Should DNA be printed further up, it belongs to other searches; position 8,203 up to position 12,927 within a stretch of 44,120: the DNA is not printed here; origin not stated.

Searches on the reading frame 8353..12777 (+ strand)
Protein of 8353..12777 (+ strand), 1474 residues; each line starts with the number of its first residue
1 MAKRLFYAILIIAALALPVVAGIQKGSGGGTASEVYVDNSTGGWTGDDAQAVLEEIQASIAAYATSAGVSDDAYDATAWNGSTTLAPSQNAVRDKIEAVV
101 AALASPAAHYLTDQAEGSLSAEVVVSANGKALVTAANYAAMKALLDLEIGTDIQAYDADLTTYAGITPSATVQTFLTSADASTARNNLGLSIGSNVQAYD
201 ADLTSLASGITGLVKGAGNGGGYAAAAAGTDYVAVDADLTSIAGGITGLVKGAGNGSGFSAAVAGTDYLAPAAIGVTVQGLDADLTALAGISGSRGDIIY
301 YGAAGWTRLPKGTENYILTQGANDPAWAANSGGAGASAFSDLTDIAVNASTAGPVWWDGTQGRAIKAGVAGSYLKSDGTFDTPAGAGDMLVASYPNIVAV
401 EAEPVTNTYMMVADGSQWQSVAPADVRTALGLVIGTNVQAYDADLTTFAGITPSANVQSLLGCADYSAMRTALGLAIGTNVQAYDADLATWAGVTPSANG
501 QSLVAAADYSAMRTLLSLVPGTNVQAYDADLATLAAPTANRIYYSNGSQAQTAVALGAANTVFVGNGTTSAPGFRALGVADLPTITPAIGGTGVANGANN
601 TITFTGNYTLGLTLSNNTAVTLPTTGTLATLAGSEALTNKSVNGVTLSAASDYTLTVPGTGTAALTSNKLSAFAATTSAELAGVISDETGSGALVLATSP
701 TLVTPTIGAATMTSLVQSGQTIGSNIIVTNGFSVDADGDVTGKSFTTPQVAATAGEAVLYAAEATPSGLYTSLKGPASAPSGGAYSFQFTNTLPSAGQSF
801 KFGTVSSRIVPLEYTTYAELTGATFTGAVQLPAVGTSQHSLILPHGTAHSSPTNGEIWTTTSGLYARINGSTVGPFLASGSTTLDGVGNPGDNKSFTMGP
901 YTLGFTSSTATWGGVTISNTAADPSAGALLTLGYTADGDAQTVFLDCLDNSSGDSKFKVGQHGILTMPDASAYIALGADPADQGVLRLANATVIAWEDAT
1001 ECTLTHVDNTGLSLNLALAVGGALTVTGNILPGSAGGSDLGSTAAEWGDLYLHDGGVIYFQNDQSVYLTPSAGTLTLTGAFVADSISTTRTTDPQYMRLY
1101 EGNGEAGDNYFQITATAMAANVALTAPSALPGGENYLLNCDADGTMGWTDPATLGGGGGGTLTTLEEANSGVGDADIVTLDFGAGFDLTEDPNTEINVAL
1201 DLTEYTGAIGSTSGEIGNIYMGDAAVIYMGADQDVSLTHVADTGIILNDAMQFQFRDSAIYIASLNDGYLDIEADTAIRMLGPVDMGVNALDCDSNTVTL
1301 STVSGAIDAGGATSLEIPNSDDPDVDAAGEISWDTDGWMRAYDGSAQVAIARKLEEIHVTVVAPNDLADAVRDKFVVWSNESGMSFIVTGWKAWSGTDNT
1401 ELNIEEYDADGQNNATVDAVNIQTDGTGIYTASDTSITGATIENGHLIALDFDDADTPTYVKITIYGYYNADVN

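Call 103: search_protein_families(library=phrogs, proteins=[window:8353-12777:+], max_evalue=0.001)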
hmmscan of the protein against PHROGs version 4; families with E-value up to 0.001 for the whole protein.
window:8353-12777:+ (1474 aa): 1 family
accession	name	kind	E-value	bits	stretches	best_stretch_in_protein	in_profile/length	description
phrog_24210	-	tail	1e-15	58.9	2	462-499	51-88/303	tail fiber protein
